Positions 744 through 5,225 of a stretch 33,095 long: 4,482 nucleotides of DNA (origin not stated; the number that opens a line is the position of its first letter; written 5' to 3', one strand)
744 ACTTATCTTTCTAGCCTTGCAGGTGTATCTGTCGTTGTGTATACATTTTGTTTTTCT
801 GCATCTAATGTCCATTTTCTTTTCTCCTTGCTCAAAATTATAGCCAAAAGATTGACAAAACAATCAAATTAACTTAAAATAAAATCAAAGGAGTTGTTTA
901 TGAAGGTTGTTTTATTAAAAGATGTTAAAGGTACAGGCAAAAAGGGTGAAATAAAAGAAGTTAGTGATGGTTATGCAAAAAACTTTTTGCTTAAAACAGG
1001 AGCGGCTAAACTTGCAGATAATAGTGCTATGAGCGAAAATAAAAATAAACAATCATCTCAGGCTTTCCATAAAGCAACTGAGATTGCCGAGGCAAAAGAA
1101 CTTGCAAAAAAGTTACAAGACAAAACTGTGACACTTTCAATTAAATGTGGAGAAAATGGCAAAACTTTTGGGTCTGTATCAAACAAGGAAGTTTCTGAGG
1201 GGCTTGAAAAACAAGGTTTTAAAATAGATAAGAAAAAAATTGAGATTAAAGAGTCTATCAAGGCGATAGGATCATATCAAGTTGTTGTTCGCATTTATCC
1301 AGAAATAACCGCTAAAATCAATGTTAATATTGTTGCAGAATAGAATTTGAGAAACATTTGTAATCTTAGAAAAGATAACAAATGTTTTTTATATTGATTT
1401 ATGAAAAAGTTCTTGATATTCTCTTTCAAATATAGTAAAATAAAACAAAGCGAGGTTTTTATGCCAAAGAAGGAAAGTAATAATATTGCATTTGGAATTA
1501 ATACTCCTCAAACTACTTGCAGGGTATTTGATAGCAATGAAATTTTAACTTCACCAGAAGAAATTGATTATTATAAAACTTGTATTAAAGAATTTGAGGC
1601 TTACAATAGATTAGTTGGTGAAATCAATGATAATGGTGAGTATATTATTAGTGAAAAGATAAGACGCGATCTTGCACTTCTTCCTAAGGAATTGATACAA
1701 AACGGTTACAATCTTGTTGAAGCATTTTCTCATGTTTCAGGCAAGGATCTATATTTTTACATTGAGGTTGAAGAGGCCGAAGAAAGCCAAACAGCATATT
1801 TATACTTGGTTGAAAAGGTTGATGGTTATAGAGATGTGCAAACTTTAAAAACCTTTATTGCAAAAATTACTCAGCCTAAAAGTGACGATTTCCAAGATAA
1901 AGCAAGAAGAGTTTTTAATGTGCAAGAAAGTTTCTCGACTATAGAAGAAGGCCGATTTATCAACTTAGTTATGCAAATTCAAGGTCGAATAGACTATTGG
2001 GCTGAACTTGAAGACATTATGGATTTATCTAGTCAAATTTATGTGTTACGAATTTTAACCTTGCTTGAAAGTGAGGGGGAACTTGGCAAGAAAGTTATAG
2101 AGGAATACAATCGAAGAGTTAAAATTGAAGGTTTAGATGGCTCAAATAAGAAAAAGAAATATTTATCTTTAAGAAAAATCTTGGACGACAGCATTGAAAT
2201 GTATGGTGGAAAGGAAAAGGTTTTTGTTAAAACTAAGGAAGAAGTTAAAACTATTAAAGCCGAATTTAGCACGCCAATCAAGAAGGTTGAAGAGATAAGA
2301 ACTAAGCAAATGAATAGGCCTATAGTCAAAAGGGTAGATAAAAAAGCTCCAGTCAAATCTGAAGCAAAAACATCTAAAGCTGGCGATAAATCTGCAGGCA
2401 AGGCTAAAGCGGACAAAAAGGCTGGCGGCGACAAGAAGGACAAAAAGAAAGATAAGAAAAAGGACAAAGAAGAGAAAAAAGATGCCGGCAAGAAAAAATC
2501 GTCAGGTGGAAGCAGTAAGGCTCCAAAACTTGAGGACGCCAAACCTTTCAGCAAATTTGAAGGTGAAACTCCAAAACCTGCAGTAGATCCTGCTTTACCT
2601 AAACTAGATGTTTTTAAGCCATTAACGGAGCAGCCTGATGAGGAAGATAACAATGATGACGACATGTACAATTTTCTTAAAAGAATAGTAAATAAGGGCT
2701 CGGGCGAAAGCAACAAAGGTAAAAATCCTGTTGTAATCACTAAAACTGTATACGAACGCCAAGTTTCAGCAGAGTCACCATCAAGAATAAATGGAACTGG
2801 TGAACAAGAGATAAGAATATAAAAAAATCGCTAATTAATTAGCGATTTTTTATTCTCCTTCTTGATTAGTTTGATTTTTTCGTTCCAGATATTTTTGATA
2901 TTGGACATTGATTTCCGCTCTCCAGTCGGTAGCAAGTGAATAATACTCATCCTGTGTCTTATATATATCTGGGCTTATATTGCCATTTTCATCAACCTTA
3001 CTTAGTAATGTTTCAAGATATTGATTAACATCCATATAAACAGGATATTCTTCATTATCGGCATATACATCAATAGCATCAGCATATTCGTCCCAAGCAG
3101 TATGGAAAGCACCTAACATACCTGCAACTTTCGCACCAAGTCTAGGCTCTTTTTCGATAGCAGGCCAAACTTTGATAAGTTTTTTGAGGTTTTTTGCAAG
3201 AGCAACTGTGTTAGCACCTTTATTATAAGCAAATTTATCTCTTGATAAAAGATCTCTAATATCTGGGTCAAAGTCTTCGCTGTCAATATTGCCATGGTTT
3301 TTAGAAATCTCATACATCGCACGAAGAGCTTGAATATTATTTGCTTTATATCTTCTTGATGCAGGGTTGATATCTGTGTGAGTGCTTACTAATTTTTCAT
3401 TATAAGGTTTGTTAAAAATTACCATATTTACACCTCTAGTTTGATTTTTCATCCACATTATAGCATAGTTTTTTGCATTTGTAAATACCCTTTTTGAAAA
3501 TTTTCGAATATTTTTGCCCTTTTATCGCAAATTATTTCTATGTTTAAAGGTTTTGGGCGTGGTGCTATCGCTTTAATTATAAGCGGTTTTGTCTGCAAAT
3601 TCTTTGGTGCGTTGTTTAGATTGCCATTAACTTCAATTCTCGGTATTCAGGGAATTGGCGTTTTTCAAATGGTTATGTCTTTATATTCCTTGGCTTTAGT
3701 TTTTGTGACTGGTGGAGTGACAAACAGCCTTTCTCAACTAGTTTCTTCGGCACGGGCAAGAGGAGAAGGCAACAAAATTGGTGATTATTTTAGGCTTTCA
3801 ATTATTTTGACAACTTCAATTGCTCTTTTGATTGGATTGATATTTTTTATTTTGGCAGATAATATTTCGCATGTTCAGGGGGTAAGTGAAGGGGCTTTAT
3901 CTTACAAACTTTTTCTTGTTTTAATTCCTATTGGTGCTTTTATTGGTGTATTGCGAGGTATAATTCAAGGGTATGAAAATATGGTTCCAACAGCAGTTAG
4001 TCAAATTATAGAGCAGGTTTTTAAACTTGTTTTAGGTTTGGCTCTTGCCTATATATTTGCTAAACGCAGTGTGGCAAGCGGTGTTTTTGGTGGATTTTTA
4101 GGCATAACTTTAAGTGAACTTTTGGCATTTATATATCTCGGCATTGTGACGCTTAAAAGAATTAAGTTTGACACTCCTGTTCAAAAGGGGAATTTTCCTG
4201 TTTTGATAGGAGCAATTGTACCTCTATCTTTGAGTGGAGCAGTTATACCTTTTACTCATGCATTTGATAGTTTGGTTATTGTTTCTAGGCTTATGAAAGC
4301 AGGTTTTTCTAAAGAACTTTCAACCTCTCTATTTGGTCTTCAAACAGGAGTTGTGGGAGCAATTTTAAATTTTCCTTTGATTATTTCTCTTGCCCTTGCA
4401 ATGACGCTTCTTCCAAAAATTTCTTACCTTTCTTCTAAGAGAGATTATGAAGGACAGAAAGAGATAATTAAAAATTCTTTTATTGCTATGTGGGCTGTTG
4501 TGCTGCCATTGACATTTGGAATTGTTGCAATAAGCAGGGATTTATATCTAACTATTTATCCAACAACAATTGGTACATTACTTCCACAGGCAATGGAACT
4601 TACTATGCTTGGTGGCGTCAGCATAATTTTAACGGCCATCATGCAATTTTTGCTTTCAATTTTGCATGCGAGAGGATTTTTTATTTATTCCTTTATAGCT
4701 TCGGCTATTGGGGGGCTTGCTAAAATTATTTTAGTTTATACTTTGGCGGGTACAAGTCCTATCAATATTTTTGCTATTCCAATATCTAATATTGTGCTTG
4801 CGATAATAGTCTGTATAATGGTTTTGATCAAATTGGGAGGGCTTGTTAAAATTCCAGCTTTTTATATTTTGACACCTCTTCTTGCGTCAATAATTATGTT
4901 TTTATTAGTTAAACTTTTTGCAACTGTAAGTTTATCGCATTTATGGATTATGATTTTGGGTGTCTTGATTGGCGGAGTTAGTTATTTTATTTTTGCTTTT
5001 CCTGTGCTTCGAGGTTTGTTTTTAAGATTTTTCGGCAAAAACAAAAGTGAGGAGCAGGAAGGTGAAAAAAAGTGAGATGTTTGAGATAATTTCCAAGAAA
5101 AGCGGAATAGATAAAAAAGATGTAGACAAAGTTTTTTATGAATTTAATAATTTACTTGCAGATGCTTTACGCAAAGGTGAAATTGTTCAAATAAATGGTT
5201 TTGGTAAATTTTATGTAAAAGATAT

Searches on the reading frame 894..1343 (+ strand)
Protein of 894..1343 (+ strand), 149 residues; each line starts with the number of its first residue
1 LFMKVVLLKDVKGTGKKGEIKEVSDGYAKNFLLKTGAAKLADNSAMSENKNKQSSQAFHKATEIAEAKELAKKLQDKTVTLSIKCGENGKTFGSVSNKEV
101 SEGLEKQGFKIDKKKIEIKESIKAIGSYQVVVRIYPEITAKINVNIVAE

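Call 67: search_protein_families(library=pfam, proteins=[window:894-1343:+], max_evalue=0.001)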
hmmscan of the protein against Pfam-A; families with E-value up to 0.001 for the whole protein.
window:894-1343:+ (149 aa): 2 families
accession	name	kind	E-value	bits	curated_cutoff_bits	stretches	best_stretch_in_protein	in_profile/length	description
PF03948.19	Ribosomal_L9_C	-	5.4e-29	100.9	23.2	1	65-148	1-86/86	Ribosomal protein L9, C-terminal domain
PF01281.25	Ribosomal_L9_N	-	3e-19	68.7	20.7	1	3-47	1-45/47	Ribosomal protein L9, N-terminal domain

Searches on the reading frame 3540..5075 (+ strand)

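Call 67: search_protein_families(library=pfam, proteins=[window:3540-5075:+], max_evalue=0.001)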
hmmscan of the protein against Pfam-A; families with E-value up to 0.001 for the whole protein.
window:3540-5075:+ (511 aa): 2 families
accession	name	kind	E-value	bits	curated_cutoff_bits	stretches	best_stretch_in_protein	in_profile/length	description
PF01943.22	Polysacc_synt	-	2.6e-20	73.4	28.2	1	6-295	2-271/274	Polysaccharide biosynthesis protein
PF01554.23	MatE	-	0.00013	22.1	24.9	1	30-166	19-159/161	MatE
